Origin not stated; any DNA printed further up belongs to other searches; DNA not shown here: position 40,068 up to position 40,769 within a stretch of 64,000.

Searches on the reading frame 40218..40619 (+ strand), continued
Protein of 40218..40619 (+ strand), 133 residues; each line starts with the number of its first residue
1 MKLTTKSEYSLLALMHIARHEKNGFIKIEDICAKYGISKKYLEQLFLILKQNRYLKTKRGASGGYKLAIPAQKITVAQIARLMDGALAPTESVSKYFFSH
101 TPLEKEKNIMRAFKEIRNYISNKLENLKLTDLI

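Call 26: search_protein_families(library=pfam, proteins=[L045:4467-5450:+, L047:986-2254:+, L047:2296-4146:+, L049:1668-2363:+, L055:1901-3100:+, L061:4478-5005:+, L061:5069-6931:+, L076:4552-5619:+, L083:970-2001:+, L085:1007-1894:+])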
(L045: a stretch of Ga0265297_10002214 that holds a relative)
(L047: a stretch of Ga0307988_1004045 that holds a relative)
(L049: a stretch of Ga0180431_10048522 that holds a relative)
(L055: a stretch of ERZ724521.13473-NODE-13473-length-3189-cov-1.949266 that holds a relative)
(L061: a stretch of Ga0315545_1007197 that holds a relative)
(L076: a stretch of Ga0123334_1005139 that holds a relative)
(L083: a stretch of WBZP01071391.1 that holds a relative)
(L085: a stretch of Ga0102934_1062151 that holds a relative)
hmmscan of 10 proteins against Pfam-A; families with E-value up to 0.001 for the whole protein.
L045:4467-5450:+ (327 aa): 1 family
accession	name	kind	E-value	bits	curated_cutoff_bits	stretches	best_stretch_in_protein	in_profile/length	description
PF03413.25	PepSY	-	4.3e-06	27.4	24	1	247-305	4-56/60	Peptidase propeptide and YPEB domain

L047:986-2254:+ (422 aa): 2 families
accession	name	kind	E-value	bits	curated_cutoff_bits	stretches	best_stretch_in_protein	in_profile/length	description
PF00587.30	tRNA-synt_2b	-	8.3e-39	133.9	29.3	1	215-396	1-179/179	tRNA synthetase class II core domain (G, H, P, S and T)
PF02403.27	Seryl_tRNA_N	-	5e-19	69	28.2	1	1-105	1-108/108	Seryl-tRNA synthetase N-terminal domain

L047:2296-4146:+ (616 aa): 10 families
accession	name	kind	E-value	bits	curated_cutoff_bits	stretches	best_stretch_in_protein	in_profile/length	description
PF01434.24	Peptidase_M41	-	4.6e-67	226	29.9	1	421-606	3-189/191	Peptidase family M41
PF00004.35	AAA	-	1.7e-47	161.6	21.2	1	206-338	1-130/131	ATPase family associated with various cellular activities (AAA)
PF17862.7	AAA_lid_3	-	1.1e-11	44.5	27.2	1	361-404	1-44/45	AAA+ lid domain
PF06480.20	FtsH_ext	-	3.2e-09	37.4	25.5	1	17-90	2-76/103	FtsH Extracellular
PF20720.3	nSTAND3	-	2.9e-05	24.3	27.2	1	206-353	20-153/155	Novel STAND NTPase 3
PF07728.20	AAA_5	-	3.3e-05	24.3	22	1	205-325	1-135/139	AAA domain (dynein-related subfamily)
PF06068.19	TIP49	-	4.2e-05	23.3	23.8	1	203-240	50-89/347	TIP49 P-loop domain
PF13191.12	AAA_16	-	6.7e-05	23.9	32.6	0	200-226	21-47/167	AAA ATPase domain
PF13401.12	AAA_22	-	0.00024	21.8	27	0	206-232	8-37/130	AAA domain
PF05496.18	RuvB_N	-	0.00063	20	27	0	204-273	34-95/159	Holliday junction DNA helicase RuvB P-loop domain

L049:1668-2363:+ (231 aa): 0 families

L055:1901-3100:+ (399 aa): 3 families
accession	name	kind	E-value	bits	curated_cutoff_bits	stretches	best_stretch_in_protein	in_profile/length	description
PF01053.26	Cys_Met_Meta_PP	-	1.4e-147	491.6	27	1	8-382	1-380/381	Cys/Met metabolism PLP-dependent enzyme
PF06838.17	Met_gamma_lyase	-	3.5e-06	26.3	24.2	1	111-322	123-333/405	Methionine gamma-lyase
PF00155.27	Aminotran_1_2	-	1.4e-05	24.9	19.7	1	55-185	43-194/361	Aminotransferase class I and II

L061:4478-5005:+ (175 aa): 0 families

L061:5069-6931:+ (620 aa): 5 families
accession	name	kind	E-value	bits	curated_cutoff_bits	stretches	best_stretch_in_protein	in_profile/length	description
PF17866.7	AAA_lid_6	-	7.4e-20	71.2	24.3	1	547-607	2-60/60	AAA lid domain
PF00004.35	AAA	-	1.6e-18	67.8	21.2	1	390-521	2-129/131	ATPase family associated with various cellular activities (AAA)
PF14470.12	bPH_3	-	5.7e-07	30.3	23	1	18-118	1-94/95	Bacterial PH domain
PF05496.18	RuvB_N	-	5.8e-06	26.6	27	1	348-461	5-96/159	Holliday junction DNA helicase RuvB P-loop domain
PF13401.12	AAA_22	-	3.1e-05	24.7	27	0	388-411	7-30/130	AAA domain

L076:4552-5619:+ (355 aa): 3 families
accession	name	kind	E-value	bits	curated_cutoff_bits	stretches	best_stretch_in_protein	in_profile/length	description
PF03462.23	PCRF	-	4.8e-78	261.9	24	1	8-202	1-194/194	PCRF domain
PF00472.26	RF-1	-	8.9e-45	151.8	35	1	213-320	4-116/116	RF-1 domain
PF16326.10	ABC_tran_CTD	-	0.00025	21.6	32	1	4-47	16-59/69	ABC transporter C-terminal domain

L083:970-2001:+ (343 aa): 0 families

L085:1007-1894:+ (296 aa): 2 families
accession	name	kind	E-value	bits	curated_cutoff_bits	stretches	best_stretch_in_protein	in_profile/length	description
PF00939.25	Na_sulph_symp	-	3.6e-41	142.1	27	1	9-294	6-301/472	Sodium:sulfate symporter transmembrane region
PF03600.22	CitMHS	-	6.6e-29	101.5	31.9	1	46-281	3-217/336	Citrate transporter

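Call 27: search_protein_families(library=pfam, proteins=[L094:785-1795:+, L098:1145-2155:+, L016:3554-4231:+, L028:568-984:+, L028:987-1616:+, L040:609-1028:+, L031:4857-5135:+, L003:4366-5145:+, L011:4818-5747:+, L069:2672-3667:+])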
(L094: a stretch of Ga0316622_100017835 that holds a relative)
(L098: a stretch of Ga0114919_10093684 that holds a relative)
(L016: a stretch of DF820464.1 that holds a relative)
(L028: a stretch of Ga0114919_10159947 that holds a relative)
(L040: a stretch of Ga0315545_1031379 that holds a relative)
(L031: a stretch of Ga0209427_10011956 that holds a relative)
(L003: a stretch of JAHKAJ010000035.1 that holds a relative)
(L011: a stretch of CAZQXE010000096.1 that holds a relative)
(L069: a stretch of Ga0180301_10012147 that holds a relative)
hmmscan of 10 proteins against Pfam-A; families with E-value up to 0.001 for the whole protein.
L094:785-1795:+ (336 aa): 2 families
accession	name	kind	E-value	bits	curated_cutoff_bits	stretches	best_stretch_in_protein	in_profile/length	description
PF07396.17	Porin_O_P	-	1.3e-26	94.1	20.9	2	66-215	26-184/370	Phosphate-selective porin O and P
PF13609.12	Porin_4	-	1.1e-05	25.8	27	1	177-319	164-308/310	Gram-negative porin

L098:1145-2155:+ (336 aa): 0 families

L016:3554-4231:+ (225 aa): 0 families

L028:568-984:+ (138 aa): 1 family
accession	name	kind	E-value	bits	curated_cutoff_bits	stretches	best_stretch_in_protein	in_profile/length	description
PF01894.22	UPF0047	-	4.3e-32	111.2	27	1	21-136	2-117/117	Uncharacterised protein family UPF0047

L028:987-1616:+ (210 aa): 8 families
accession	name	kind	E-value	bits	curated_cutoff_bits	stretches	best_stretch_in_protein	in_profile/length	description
PF00215.30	OMPdecase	-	8.4e-37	127.6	27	1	4-203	2-219/221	Orotidine 5'-phosphate decarboxylase / HUMPS family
PF00977.27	His_biosynth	-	1.4e-08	34.9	23.6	1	122-200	34-113/228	Histidine biosynthesis protein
PF04131.20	NanE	-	3.4e-08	33.3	27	1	72-202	56-187/192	Putative N-acetylmannosamine-6-phosphate epimerase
PF05690.20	ThiG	-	6.1e-08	32.7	23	1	120-209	134-224/247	Thiazole biosynthesis protein ThiG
PF02581.23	TMP-TENI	-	1.3e-07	31.6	27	1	120-192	105-180/180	Thiamine monophosphate synthase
PF01207.24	Dus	-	4e-06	26.6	20.4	1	119-188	140-213/311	Dihydrouridine synthase (Dus)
PF01070.24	FMN_dh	-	3.6e-05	23.4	24.9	1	132-188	189-245/350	FMN-dependent dehydrogenase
PF04481.18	DUF561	-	0.00011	21.9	21.6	1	150-207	175-232/243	Protein of unknown function (DUF561)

L040:609-1028:+ (139 aa): 1 family
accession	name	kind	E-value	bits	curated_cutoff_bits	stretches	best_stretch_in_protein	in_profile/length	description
PF10057.14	MpsC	-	2.1e-27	95.8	23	1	17-126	1-110/111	Na+-translocating membrane potential-generating system (MpsC)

L031:4857-5135:+ (92 aa): 0 families

L003:4366-5145:+ (259 aa): 17 families
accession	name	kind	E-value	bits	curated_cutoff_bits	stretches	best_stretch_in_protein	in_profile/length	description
PF13649.12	Methyltransf_25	-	1e-21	77.8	27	1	49-145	1-97/97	Methyltransferase domain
PF13847.12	Methyltransf_31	-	8.1e-21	74.7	27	1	44-165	2-125/145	Methyltransferase domain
PF08241.18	Methyltransf_11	-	1.4e-17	64.5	21.2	1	50-149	1-95/95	Methyltransferase domain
PF08242.18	Methyltransf_12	-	4.5e-13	50.2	30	1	50-147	1-98/98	Methyltransferase domain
PF13489.12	Methyltransf_23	-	3.5e-11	43.5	27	1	43-228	20-161/164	Methyltransferase domain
PF05175.20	MTS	-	4e-10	40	23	1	39-149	25-138/170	Methyltransferase small domain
PF01209.24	Ubie_methyltran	-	1.2e-09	38.3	20.1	1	7-148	10-150/233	ubiE/COQ5 methyltransferase family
PF03848.20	TehB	-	4.4e-09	36.5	20.4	1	45-114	30-100/193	Tellurite resistance protein TehB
PF01728.25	FtsJ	-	2.3e-06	28.1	24.1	1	42-153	17-141/181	FtsJ-like methyltransferase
PF02353.26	CMAS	-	9.8e-06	25.5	27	1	37-96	54-114/273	Mycolic acid cyclopropane synthetase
PF06325.19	PrmA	-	2e-05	24.7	22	1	37-113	155-230/296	Ribosomal protein L11 methyltransferase (PrmA)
PF05401.17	NodS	-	4.7e-05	23.8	24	1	48-150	46-145/201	Nodulation protein S (NodS)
PF02390.23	Methyltransf_4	-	0.00017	21.5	24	0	48-101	4-60/173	Putative methyltransferase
PF05724.17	TPMT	-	0.0004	20.5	26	1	36-90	29-83/218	Thiopurine S-methyltransferase (TPMT)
PF13679.12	Methyltransf_32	-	0.00056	20.3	27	1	37-100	17-86/143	Methyltransferase domain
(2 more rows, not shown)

L011:4818-5747:+ (309 aa): 1 family
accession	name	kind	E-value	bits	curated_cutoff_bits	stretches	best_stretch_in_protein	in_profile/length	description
PF01040.23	UbiA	-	1.1e-31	110.5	34.2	1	22-276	2-235/250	UbiA prenyltransferase family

L069:2672-3667:+ (331 aa): 1 family
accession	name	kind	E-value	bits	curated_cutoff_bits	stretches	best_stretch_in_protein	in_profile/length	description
PF07396.17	Porin_O_P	-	3.6e-14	53.3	20.9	1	32-187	10-157/370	Phosphate-selective porin O and P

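Call 28: search_solved_structures(query=L002:2856-3830:+, max_evalue=0.01, show_alignments=1)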
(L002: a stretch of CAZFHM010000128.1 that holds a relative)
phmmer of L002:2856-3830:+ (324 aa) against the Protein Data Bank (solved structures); distinct sequences matched with E-value up to 0.01: 25.
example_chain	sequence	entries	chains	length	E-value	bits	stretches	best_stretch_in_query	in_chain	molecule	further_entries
4gd5_A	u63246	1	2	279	7.9e-14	55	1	12-237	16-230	Phosphate ABC transporter, phosphate-binding protein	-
4q8r_A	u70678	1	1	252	7.9e-13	51.7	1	38-237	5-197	Phosphate ABC transporter, phosphate-binding protein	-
8ods_A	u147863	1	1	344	6.5e-12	48.7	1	29-316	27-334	Phosphate-binding protein PstS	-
4jwo_A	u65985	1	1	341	5.8e-11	45.6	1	31-315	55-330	Phosphate binding protein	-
4h1x_A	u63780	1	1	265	1.8e-10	44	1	26-131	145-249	Phosphate-binding protein pstS 2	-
9l8j_A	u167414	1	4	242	2.6e-09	40.2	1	39-237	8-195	Sll0540 protein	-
35yt_A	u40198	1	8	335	1.4e-08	37.8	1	36-314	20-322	Phosphate-binding protein PstS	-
4pqj_A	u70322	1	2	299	1.8e-08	37.4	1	34-318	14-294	Phosphate binding protein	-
4omb_A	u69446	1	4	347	2.5e-08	36.9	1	34-318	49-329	Phosphate binding protein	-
4exl_A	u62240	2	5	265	1.8e-07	34.1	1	38-240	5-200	Phosphate-binding protein pstS 1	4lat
1twy_A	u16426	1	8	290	3.3e-07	33.3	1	37-182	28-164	ABC transporter, periplasmic substrate-binding protein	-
4n13_A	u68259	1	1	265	5.2e-07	32.6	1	37-172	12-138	Phosphate ABC transporter, periplasmic phosphate-binding protein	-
7xg7_A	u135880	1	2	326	8.5e-06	28.6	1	8-312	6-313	Phosphate transporter subunit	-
1pc3_A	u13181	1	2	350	0.00018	24.3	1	38-187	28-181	Phosphate-binding protein 1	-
4ecf_A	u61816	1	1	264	0.00019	24.2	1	38-238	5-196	ABC-type phosphate transport system, periplasmic component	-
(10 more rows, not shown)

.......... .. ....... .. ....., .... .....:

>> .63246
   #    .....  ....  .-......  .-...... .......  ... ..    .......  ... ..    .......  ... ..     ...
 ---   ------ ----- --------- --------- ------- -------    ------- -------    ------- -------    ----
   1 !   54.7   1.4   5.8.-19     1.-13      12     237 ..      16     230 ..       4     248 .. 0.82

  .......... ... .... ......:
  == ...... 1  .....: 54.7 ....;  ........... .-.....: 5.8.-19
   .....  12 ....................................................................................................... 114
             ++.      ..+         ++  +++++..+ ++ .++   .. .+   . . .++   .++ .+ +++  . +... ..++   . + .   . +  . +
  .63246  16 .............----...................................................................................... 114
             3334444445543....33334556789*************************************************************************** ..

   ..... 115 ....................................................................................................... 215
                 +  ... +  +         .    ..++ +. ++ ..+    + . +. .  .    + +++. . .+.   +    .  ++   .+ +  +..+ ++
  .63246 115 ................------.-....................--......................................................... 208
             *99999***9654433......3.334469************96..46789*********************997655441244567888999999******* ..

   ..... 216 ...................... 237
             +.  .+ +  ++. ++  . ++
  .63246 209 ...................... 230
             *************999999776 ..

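Call 40: find_homologous_proteins(query=window:40218-40616:+, max_evalue=1e-20)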
Query window:40218-40616:+ (133 aa): 1574 proteins with E <= 1e-20 among 1759 candidates; the best 120 are listed.
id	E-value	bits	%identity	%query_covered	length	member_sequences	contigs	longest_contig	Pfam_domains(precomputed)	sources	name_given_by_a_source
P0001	5.2e-79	280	100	100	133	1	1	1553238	PF02082.27,PF20306.4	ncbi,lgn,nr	ncbi:MAG: Rrf2 family transcriptional regulator [Candidatus Omnitrophota bacterium]|nr:MAG: Rrf2 fam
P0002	3.8e-70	252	89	99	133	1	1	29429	PF02082.27,PF20306.4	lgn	-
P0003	1.6e-65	237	83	100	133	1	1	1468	PF02082.27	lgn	-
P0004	2.4e-65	236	83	100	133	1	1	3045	PF02082.27,PF20306.4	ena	-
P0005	9.0e-65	234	82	100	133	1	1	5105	PF02082.27,PF20306.4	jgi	-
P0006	5.3e-64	232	80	100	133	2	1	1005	PF02082.27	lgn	-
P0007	1.2e-63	231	80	100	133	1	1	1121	PF02082.27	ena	-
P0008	1.2e-63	231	82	99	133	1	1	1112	PF02082.27,PF20306.4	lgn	-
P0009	1.3e-63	231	80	100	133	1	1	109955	PF02082.27,PF20306.4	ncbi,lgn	ncbi:MAG: Rrf2 family transcriptional regulator [candidate division WOR-3 bacterium]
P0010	1.4e-63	230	80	100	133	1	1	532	PF02082.27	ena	-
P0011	3.5e-63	229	80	100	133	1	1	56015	PF02082.27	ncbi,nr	ncbi:MAG: Rrf2 family transcriptional regulator [Omnitrophica bacterium RBG_13_46_9]|nr:MAG: Rrf2 fa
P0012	1.5e-62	227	79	100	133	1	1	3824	PF02082.27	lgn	-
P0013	3.4e-62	226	78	100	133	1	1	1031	PF02082.27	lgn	-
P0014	4.4e-62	226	79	100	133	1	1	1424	PF02082.27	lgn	-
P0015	6.1e-62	225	80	100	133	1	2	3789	PF02082.27,PF20306.4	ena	-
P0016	9.4e-62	225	79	100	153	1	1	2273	PF02082.27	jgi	jgi:Rrf2 family transcriptional regulator, cysteine metabolism repressor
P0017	1.3e-61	224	77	100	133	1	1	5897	PF02082.27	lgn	-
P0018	1.7e-61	224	75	100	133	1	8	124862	PF02082.27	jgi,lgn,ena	jgi:Rrf2 family protein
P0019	2.2e-61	223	81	100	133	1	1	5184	PF02082.27,PF20306.4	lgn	-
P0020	2.3e-61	223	77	100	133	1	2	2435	PF02082.27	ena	-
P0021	2.4e-61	223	77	100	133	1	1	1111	PF02082.27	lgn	-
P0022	6.7e-61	222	78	99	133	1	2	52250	PF02082.27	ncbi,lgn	-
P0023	9.0e-61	221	78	100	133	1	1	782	PF02082.27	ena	-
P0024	9.7e-61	221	77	100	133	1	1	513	PF02082.27,PF03444.22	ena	-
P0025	1.1e-60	221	78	100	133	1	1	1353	PF02082.27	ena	-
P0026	1.1e-60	221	77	100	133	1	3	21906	PF02082.27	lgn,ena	-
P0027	1.8e-60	220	79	100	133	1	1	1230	PF02082.27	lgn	-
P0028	1.9e-60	220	79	100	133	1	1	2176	PF02082.27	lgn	-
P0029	2.1e-60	220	80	100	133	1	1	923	PF02082.27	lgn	-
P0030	2.3e-60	220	79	100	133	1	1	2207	PF02082.27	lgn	-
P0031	2.3e-60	220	79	100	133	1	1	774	PF02082.27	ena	-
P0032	2.6e-60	220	78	100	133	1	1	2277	PF02082.27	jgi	jgi:Rrf2 family transcriptional regulator, cysteine metabolism repressor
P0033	2.7e-60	220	80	100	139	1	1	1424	PF02082.27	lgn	-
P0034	2.8e-60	220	75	100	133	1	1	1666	PF02082.27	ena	-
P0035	3.1e-60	220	76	100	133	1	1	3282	PF02082.27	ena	-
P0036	3.7e-60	219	77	100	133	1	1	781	PF02082.27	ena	-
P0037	4.0e-60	219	77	100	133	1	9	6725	PF02082.27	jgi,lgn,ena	-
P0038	4.5e-60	219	75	100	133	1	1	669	PF02082.27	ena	-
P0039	5.1e-60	219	75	100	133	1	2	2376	PF02082.27,PF20306.4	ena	-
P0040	6.3e-60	219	75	100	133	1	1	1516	PF02082.27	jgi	-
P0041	6.8e-60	219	79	100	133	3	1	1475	PF02082.27,PF20306.4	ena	-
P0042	6.8e-60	219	76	100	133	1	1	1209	PF02082.27,PF20306.4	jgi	jgi:Rrf2 family cysteine metabolism transcriptional repressor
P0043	7.2e-60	218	79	100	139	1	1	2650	PF02082.27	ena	-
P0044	7.3e-60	218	75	100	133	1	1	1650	PF02082.27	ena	-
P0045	7.7e-60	218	76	99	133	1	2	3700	PF02082.27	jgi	-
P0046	8.1e-60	218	77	100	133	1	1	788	PF02082.27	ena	-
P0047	8.7e-60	218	77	100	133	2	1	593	PF02082.27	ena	-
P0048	8.8e-60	218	74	100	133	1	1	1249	PF02082.27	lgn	-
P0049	9.9e-60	218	74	100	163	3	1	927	PF02082.27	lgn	-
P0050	1.0e-59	218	77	100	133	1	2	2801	PF02082.27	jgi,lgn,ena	-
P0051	1.1e-59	218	78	100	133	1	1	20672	PF02082.27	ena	-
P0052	1.1e-59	218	78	100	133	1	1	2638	PF02082.27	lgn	-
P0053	1.2e-59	218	77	100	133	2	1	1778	PF02082.27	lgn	-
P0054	1.2e-59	218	77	100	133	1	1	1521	PF02082.27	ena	-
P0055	1.2e-59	218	75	100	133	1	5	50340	PF02082.27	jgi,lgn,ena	-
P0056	1.4e-59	218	76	100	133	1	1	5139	PF02082.27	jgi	-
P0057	1.5e-59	217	74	100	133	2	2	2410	PF02082.27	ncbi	-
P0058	1.5e-59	217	74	100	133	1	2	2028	PF02082.27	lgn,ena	-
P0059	2.0e-59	217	76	100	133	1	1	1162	PF02082.27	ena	-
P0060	2.0e-59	217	76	98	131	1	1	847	PF02082.27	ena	-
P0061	2.0e-59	217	77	100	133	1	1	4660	PF02082.27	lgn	-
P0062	2.1e-59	217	76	100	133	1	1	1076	PF02082.27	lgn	-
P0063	2.5e-59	217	78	100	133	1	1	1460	PF02082.27,PF03444.22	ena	-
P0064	3.0e-59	216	77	100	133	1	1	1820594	PF02082.27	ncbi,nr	ncbi:MAG: Rrf2 family transcriptional regulator [Candidatus Omnitrophota bacterium]|nr:MAG: Rrf2 fam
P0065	3.1e-59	216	77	100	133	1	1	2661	PF02082.27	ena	-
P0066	3.1e-59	216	75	100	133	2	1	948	PF02082.27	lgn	-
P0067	3.1e-59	216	75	99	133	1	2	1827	PF02082.27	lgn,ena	-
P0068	4.0e-59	216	76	100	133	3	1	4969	PF02082.27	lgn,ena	-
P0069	5.3e-59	216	74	100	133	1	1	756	PF02082.27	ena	-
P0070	6.8e-59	215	77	100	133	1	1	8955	PF02082.27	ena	-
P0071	7.9e-59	215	74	100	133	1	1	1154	PF02082.27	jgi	jgi:Rrf2 family cysteine metabolism transcriptional repressor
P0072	8.8e-59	215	74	100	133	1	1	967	PF02082.27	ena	-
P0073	9.2e-59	215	74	100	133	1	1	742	PF02082.27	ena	-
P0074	1.0e-58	215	76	100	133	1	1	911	PF02082.27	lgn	-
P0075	1.0e-58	215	77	100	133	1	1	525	PF02082.27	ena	-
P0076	1.0e-58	215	75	100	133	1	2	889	PF02082.27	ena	-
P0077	1.1e-58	215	75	100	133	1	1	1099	PF02082.27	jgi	jgi:Rrf2 family cysteine metabolism transcriptional repressor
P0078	1.1e-58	215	75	100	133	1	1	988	PF02082.27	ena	-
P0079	1.2e-58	215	73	100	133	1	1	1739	PF02082.27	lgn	-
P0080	1.4e-58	214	76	100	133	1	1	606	PF02082.27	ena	-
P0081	1.4e-58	214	74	100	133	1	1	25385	PF02082.27,PF20306.4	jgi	jgi:Rrf2 family protein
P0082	1.5e-58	214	75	99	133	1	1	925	PF02082.27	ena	-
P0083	1.6e-58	214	77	100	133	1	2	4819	PF02082.27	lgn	-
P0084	1.6e-58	214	75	100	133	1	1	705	PF02082.27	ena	-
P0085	1.6e-58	214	77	100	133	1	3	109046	PF02082.27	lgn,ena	-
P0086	1.7e-58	214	77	100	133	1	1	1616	PF02082.27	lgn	-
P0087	2.6e-58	213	74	100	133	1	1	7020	PF02082.27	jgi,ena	-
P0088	2.7e-58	213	76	100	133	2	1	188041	PF02082.27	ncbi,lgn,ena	ncbi:MAG: Rrf2 family transcriptional regulator [Candidatus Omnitrophota bacterium]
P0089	2.9e-58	213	77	100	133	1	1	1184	PF02082.27,PF20306.4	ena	-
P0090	3.8e-58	213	77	100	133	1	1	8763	PF02082.27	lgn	-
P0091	3.9e-58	213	77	99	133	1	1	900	PF02082.27,PF20306.4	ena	-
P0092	4.7e-58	213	72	100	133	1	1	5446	PF02082.27,PF03444.22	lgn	-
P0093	4.8e-58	213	75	99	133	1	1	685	PF02082.27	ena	-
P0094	5.2e-58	212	72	100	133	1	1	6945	PF02082.27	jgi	jgi:Rrf2 family cysteine metabolism transcriptional repressor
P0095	5.3e-58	212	77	100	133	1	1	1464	PF02082.27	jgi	jgi:Rrf2 family cysteine metabolism transcriptional repressor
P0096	5.8e-58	212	74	100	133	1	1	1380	PF02082.27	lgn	-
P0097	5.9e-58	212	72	99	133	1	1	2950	PF02082.27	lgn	-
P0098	7.7e-58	212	74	100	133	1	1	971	PF02082.27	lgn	-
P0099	8.4e-58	212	76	99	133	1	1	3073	PF02082.27,PF20306.4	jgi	-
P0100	8.6e-58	212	73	100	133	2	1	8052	PF02082.27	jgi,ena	-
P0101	9.5e-58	212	75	100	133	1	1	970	PF02082.27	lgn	-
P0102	1.1e-57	211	74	100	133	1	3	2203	PF02082.27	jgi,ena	-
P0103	1.1e-57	211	75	100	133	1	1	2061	PF02082.27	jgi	jgi:Rrf2 family protein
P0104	1.3e-57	211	73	100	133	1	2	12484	PF02082.27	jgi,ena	-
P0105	1.3e-57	211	76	100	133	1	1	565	PF02082.27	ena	-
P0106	1.4e-57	211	74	100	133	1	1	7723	PF02082.27,PF03444.22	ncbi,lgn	ncbi:MAG: Rrf2 family transcriptional regulator [bacterium]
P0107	1.5e-57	211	74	100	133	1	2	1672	PF02082.27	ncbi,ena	-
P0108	1.6e-57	211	76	100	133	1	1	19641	PF02082.27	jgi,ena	-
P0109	1.9e-57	211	74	100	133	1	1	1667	PF02082.27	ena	-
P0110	1.9e-57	211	74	100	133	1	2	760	PF02082.27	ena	-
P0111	1.9e-57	211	71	100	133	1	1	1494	PF02082.27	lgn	-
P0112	2.1e-57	211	75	100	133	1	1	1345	PF02082.27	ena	-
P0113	2.2e-57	210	71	100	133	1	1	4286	PF02082.27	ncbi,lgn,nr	ncbi:MAG: Rrf2 family transcriptional regulator [Candidatus Omnitrophica bacterium]|nr:Rrf2 family t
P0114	2.2e-57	210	77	100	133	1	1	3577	PF02082.27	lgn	-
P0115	2.3e-57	210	72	100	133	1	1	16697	PF02082.27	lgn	-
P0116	2.4e-57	210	77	100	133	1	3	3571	PF02082.27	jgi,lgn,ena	jgi:Rrf2 family cysteine metabolism transcriptional repressor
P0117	2.8e-57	210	75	99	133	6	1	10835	PF02082.27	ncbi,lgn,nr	ncbi:MAG: Rrf2 family transcriptional regulator [Sedimentisphaerales bacterium]|nr:Rrf2 family trans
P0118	3.1e-57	210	74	100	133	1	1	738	PF02082.27,PF20306.4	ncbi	-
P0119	3.1e-57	210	74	99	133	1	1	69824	PF02082.27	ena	-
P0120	3.1e-57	210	73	100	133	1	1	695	PF02082.27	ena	-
